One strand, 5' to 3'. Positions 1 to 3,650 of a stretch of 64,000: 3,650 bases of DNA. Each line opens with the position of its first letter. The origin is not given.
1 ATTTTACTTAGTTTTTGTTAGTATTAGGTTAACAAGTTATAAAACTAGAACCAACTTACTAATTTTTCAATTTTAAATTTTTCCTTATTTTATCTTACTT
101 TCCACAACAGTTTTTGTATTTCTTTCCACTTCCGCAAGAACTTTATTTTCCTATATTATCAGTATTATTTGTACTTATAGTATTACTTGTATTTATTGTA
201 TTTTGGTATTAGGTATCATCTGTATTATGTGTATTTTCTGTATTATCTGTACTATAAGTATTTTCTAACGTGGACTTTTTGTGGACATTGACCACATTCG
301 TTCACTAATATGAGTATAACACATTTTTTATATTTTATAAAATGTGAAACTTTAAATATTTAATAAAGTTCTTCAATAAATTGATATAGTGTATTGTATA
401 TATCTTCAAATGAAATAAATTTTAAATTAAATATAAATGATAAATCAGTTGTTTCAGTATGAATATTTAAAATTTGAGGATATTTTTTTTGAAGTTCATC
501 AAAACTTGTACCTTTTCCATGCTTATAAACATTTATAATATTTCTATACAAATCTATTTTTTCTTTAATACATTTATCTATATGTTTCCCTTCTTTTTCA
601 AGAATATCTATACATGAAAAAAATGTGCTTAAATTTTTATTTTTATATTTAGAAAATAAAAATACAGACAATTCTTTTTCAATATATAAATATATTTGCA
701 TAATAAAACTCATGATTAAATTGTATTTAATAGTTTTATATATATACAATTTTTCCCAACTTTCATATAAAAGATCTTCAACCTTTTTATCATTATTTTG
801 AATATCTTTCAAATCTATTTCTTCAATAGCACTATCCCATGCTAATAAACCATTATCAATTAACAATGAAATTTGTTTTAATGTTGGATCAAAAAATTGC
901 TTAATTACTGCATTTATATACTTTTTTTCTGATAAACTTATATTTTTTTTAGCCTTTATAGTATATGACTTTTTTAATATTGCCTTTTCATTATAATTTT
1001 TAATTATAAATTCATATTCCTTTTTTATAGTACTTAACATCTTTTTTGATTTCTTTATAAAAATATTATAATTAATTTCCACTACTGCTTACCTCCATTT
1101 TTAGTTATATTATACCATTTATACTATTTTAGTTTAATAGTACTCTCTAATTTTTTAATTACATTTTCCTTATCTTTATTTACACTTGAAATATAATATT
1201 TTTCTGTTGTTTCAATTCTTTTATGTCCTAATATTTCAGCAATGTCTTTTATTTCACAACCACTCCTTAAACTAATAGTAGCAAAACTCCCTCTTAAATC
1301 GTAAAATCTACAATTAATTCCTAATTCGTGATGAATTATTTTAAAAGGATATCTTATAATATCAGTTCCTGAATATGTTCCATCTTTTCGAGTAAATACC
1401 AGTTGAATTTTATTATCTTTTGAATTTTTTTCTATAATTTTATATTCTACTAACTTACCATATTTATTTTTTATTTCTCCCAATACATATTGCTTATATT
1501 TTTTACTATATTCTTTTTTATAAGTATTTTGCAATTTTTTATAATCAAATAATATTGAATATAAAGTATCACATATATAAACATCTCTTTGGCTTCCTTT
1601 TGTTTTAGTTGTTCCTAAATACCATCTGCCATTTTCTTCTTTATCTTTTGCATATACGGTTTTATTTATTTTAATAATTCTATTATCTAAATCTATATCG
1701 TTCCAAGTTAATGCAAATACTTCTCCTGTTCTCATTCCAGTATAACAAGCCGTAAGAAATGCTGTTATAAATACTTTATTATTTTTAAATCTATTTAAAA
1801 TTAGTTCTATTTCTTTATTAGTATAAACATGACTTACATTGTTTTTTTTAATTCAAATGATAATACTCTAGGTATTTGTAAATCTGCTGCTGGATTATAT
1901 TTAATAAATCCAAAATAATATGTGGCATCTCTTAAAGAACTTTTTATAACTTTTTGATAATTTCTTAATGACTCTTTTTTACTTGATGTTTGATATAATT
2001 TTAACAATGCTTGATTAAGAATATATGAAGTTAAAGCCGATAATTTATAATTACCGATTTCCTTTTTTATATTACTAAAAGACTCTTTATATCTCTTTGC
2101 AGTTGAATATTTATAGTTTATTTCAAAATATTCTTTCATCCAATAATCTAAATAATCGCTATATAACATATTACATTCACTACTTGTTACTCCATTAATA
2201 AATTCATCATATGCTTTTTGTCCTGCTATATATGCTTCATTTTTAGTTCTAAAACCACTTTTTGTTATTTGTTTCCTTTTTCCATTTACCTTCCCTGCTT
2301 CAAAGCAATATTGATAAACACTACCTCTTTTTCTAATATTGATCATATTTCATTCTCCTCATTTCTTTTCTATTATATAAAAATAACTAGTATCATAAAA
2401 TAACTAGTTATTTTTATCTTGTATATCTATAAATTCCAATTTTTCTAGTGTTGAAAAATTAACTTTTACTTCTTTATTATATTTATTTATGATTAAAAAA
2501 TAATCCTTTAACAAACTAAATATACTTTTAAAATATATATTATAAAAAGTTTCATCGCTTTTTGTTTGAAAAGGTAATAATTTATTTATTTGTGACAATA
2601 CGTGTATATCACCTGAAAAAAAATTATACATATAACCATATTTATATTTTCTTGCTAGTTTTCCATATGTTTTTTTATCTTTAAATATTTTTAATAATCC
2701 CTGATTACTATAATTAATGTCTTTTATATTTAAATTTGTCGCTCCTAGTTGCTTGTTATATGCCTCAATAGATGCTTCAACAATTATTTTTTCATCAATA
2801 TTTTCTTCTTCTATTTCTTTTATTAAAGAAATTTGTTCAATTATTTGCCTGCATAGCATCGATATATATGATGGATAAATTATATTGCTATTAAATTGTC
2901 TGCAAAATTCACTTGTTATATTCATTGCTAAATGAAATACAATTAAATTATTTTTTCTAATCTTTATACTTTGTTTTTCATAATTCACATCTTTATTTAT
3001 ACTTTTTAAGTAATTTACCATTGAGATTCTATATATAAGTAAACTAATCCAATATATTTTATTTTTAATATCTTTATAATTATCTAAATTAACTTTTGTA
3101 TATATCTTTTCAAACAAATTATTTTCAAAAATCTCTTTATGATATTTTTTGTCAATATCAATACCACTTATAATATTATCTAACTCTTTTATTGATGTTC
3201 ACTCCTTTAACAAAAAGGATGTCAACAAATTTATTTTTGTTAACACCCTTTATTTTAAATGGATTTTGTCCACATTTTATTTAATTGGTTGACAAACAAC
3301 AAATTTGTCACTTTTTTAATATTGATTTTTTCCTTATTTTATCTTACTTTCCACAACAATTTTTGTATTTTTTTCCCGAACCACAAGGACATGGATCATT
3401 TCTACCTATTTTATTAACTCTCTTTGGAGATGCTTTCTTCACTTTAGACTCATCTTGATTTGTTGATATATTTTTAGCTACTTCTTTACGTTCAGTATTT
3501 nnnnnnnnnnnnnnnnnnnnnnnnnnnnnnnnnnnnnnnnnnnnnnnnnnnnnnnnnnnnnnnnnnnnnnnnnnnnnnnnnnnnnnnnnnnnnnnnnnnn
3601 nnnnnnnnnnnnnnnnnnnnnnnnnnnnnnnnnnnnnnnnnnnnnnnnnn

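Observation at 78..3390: Integrase-bearing ~3.25-kb islet inserted exactly at the stop codon of secA, flanked by a duplicated secA tail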

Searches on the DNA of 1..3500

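Call 85: search_rna_families(source=window, start=1, end=3500, threshold=evalue, max_evalue=1)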
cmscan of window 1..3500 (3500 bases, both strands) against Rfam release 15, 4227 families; matches with E-value up to 1: 0.
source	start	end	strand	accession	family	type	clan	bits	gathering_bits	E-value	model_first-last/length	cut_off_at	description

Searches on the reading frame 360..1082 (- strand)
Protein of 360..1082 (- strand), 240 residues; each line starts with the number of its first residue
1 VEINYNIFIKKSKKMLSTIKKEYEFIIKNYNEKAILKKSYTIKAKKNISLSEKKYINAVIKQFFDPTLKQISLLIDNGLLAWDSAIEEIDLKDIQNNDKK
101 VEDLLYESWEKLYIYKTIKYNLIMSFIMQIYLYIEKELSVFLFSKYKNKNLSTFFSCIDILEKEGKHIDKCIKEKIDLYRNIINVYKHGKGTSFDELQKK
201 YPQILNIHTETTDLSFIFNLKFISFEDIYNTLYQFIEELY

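Call 5: search_protein_families(library=pfam, proteins=[window:360-1082:-], max_evalue=0.01)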
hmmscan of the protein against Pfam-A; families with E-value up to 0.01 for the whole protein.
window:360-1082:- (240 aa): 0 families

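Call 19: search_protein_families(library=padloc, proteins=[window:360-1082:-], max_evalue=1)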
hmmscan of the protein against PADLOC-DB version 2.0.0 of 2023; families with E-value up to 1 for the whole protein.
window:360-1082:- (240 aa): 0 families

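Call 20: search_protein_families(library=phrogs, proteins=[window:360-1082:-], max_evalue=0.1)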
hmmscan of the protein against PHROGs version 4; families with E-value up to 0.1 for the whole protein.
window:360-1082:- (240 aa): 1 family
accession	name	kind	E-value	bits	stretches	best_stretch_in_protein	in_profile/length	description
phrog_19541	-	unknown function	2.4e-06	28.5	1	155-206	130-182/246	-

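Call 21: search_protein_families(library=ncbifam, proteins=[window:360-1082:-], max_evalue=0.1)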
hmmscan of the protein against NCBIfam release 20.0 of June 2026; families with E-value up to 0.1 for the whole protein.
window:360-1082:- (240 aa): 3 families
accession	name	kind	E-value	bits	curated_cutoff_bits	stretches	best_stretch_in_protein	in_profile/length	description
NF004046.1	PRK05563.1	equivalog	0.019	13.9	400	1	125-218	234-326/567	DNA polymerase III subunit gamma/tau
NF009854.0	PRK13320.1-6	equivalog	0.031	13.7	414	1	147-230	144-227/243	type III pantothenate kinase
NF005672.0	PRK07454.1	equivalog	0.096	11.8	234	0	39-95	54-108/241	SDR family oxidoreductase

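Call 57: find_homologous_proteins(query=window:363-1082:-, max_evalue=0.001)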
Query window:363-1082:- (240 aa): 26 proteins with E <= 0.001 among 732 candidates.
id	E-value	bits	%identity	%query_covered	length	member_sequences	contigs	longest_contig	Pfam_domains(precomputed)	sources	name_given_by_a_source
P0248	1.7e-145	501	100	100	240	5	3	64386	-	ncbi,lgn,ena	-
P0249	2.4e-95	337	67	100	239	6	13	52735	-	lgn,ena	-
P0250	3.2e-95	336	63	100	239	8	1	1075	-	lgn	-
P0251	3.4e-90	320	65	100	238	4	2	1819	-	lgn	-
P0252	3.6e-90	320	63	100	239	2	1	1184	-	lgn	-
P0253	9.7e-90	318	62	100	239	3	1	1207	-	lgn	-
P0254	3.8e-89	316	61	100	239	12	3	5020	-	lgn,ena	-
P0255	4.7e-89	316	62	100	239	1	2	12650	-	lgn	-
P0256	2.5e-88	314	62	100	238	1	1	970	-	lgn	-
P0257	9.0e-88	312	61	100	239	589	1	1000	-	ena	-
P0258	1.1e-85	305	61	100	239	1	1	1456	-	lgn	-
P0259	1.3e-85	305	62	100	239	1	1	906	-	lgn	-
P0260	1.3e-85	305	61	100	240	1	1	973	-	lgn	-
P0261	7.9e-85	302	61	100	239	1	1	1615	-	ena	-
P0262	2.1e-62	229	65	69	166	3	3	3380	-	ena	-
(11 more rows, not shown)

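Call 58: find_encoding_contigs(protein=P0248, flank=10000, max_places=5)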
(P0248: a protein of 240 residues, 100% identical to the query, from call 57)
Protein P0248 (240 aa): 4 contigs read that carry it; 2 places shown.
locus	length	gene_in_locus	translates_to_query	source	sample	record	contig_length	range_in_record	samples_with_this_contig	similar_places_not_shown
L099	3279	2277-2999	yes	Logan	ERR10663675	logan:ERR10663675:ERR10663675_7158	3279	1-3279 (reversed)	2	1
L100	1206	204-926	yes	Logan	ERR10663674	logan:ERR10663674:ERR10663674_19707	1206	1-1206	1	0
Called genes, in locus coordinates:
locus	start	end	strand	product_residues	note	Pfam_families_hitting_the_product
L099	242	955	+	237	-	-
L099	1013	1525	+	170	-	PF14657:Arm-DNA-bind_4 (weak), PF14659:Phage_int_SAM_3 (faint)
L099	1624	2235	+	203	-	PF00589:Phage_integrase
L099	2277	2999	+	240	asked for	-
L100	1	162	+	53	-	?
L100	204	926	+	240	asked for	-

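Call 65: predict_structure(alignment_id=A2)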
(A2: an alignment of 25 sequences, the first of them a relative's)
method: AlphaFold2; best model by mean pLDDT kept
length: 240 residues; sequences in the alignment: 25
mean_pLDDT: 86.8   pTM: 0.83
mean pLDDT of the five models: 86.8, 82.4, 78.6, 75.4, 74.2
residues with pLDDT >= 90: 154; 70-90: 57; 50-70: 18; < 50: 11
segments of 3 or more residues with pLDDT < 50: 84-91
pLDDT, mean of each block of 10 residues (from residue 1): 81 97 94 92 88 92 92 87 50 52 81 93 97 95 83 90 90 96 93 93 77 79 95 94
secondary structure, 60 per line:
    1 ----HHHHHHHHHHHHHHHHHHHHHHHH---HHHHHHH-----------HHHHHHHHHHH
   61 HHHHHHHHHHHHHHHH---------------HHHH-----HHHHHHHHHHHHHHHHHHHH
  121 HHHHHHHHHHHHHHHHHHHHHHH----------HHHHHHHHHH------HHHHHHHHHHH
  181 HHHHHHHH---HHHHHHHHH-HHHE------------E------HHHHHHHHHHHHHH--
elements in order: H5-28 H32-38 H50-76 H92-95 H101-143 H154-163 H170-188 H192-200 H225-238

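Call 69: fold_search(model_id=the predicted structure, library=pdb)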
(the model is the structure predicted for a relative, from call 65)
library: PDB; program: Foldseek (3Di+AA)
matches with E <= 10: 59; with E <= 0.001: 0
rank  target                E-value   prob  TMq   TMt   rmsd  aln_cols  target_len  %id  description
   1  6ob2_B                8.2e-01  0.06  0.14  0.14  20.9       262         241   10  Crystal structure of wild-type KRAS (GMPPNP-bound) in complex with GAP-related domain (GRD) of neurofibromin (NF1) (released 2019-10-16)
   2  5m4y_C                1.0e+00  0.09  0.16  0.19  22.4       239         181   13  Crystal structure of the Sec3/Sso2 complex at 2.20 angstrom resolution (released 2017-02-08)
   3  5m4y_A                1.3e+00  0.13  0.20  0.25  22.5       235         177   10  Crystal structure of the Sec3/Sso2 complex at 2.20 angstrom resolution (released 2017-02-08)
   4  1fio                  1.3e+00  0.08  0.16  0.19  22.8       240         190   10  CRYSTAL STRUCTURE OF YEAST T-SNARE PROTEIN SSO1 (released 2000-10-11)
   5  5y6p_44               1.8e+00  0.04  0.14  0.14  22.3       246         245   10  Structure of the phycobilisome from the red alga Griffithsia pacifica (released 2017-11-15)
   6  9u61_E                2.1e+00  0.06  0.15  0.04  20.4       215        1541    9  CP/MBL pathways C3 convertase C4b2a and C3 complex (released 2026-01-14)
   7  8dp5_D                2.3e+00  0.04  0.17  0.18  19.9       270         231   10  Structure of the PEAK3/14-3-3 complex (released 2023-06-28)
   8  9rn6_A                2.4e+00  0.06  0.16  0.18  22.0       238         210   14  Crystal structure of a protein mimic of SARS-CoV-2 spike's HR1 domain in complex with two nanobodies bound to differen (released 2026-01-21)
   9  9jr6_B                2.5e+00  0.02  0.10  0.09  22.6       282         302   10  Complex structure of OsSPS3 with Aclonifen (released 2025-12-17)
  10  1nu9_C                3.2e+00  0.02  0.12  0.11  21.7       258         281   13  Staphylocoagulase-Prethrombin-2 complex (released 2003-10-07)
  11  5nl6_A                3.5e+00  0.04  0.17  0.17  30.5       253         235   12  The crystal structure of the two spectrin repeat domains from Entamoeba histolytica (released 2018-05-16)
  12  6xns_B                3.5e+00  0.03  0.13  0.10  24.5       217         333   13  C3_crown-05 (released 2020-12-23)
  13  8suy_A                4.0e+00  0.08  0.21  0.08  13.7       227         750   13  Cryo-EM structure of the human cap binding complex (CBC) (released 2024-09-25)
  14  8we2_A                4.0e+00  0.03  0.17  0.18  20.1       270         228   11  14-3-3 zeta complexed with S609 phosphorylated peptide derived from GPIb alpha cytoplasmic domain (released 2024-09-25)
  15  8d9p                  4.2e+00  0.08  0.23  0.28  23.9       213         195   12  De Novo Photosynthetic Reaction Center Protein Equipped with Heme B and Mn(II) cations (released 2022-09-28)
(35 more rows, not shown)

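Call 70: search_protein_families(library=pfam, alignment_id=A2, max_evalue=5)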
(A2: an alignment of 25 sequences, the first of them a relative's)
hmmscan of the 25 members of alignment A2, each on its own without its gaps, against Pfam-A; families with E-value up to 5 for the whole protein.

A. member 1, P0248 (240 aa): 0 families

B. families by the number of members that match (of 25 scanned): 21 families
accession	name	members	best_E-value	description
PF08732.16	HIM1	5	0.067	HIM1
PF20046.4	DUF6448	3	0.0024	Family of unknown function (DUF6448)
PF17908.6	APAF1_C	3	0.014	APAF-1 helical domain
PF02451.20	Nodulin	3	0.025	Nodulin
PF16699.10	CSTF1_dimer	2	0.081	Cleavage stimulation factor subunit 1, dimerisation domain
PF06183.18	DinI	2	0.11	DinI-like family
PF17073.10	SafA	2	0.16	Two-component-system connector protein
PF21071.3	LARP1_HEAT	1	0.027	LARP1 HEAT repeat region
PF23100.1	DUF2096_N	1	0.035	DUF2096 N-terminal four-helical bundle domain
PF21325.3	SHPRH_helical-1st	1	0.038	E3 ubiquitin-protein ligase SHPRH, first helical domain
PF07697.16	7TMR-HDED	1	0.041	7TM-HD extracellular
PF09162.16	Tap-RNA_bind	1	0.045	Tap, RNA-binding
PF15739.10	TSNAXIP1_N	1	0.052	Translin-associated factor X-interacting N-terminus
PF18330.7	Lig_C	1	0.06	Ligase Pab1020 C-terminal region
PF13749.12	HATPase_c_4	1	0.077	Putative ATP-dependent DNA helicase recG C-terminal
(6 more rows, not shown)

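Call 75: fold_search(model_id=the predicted structure, library=viral)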
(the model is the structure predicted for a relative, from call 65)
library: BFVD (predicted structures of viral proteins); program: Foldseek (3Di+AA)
matches with E <= 10: 88; with E <= 0.001: 0
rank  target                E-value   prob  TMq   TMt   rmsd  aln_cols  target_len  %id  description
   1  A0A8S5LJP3            3.5e-01  0.77  0.41  0.44   8.7       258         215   15  Uncharacterized protein [Myoviridae sp. ct6F13]
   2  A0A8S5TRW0            4.6e-01  0.21  0.24  0.15  17.7       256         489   12  Minor capsid protein [Siphoviridae sp. ctW4q29]
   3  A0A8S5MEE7            1.3e+00  0.10  0.21  0.15  16.5       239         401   10  Minor capsid protein [Siphoviridae sp. ctS1E53]
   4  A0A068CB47            1.8e+00  0.05  0.17  0.05  47.8       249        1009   12  Recombination exonuclease [Listeria phage LMTA-57]
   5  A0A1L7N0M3            2.1e+00  0.08  0.18  0.10  16.5       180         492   12  Uncharacterized protein [Ralstonia phage RP12]
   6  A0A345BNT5            2.3e+00  0.06  0.17  0.23  17.6       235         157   15  (no name in the UniProt tables at hand)
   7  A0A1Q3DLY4            2.3e+00  0.03  0.13  0.08  21.1       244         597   12  Uncharacterized protein [Chionoecetes opilio bacilliform virus]
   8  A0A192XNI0            2.5e+00  0.04  0.17  0.05  21.4       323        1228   14  U7 protein [macacine betaherpesvirus 9]
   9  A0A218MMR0            2.7e+00  0.11  0.29  0.22  25.4       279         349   12  Uncharacterized protein [uncultured virus]
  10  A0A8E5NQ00            2.8e+00  0.06  0.14  0.08  15.1       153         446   10  (no name in the UniProt tables at hand)
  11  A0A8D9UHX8            2.8e+00  0.03  0.14  0.14  27.8       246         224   17  Uncharacterized protein [Bacteriophage sp.]
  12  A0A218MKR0            2.8e+00  0.03  0.14  0.06  39.4       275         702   16  Putative recombination nuclease [uncultured virus]
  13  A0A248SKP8            2.8e+00  0.03  0.14  0.04  40.5       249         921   12  (no name in the UniProt tables at hand)
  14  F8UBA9                2.9e+00  0.07  0.21  0.21  16.0       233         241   12  (no name in the UniProt tables at hand)
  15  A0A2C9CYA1            2.9e+00  0.06  0.15  0.21  15.9       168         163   13  Uncharacterized protein [Yersinia phage fHe-Yen9-04]
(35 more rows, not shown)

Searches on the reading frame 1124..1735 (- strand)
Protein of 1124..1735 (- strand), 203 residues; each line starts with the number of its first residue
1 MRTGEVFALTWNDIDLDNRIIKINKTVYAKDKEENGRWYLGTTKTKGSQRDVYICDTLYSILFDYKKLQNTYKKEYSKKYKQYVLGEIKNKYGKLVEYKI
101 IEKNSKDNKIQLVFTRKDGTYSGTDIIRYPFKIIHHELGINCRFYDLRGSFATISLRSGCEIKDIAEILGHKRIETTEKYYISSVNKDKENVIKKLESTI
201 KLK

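Call 5: search_protein_families(library=pfam, proteins=[window:1124-1735:-], max_evalue=0.01)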
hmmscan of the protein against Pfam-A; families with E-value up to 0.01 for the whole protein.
window:1124-1735:- (203 aa): 1 family
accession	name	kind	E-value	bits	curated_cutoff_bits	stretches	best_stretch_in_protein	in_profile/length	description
PF00589.27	Phage_integrase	-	2.8e-16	60.2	27.1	1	1-182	36-167/172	Phage integrase family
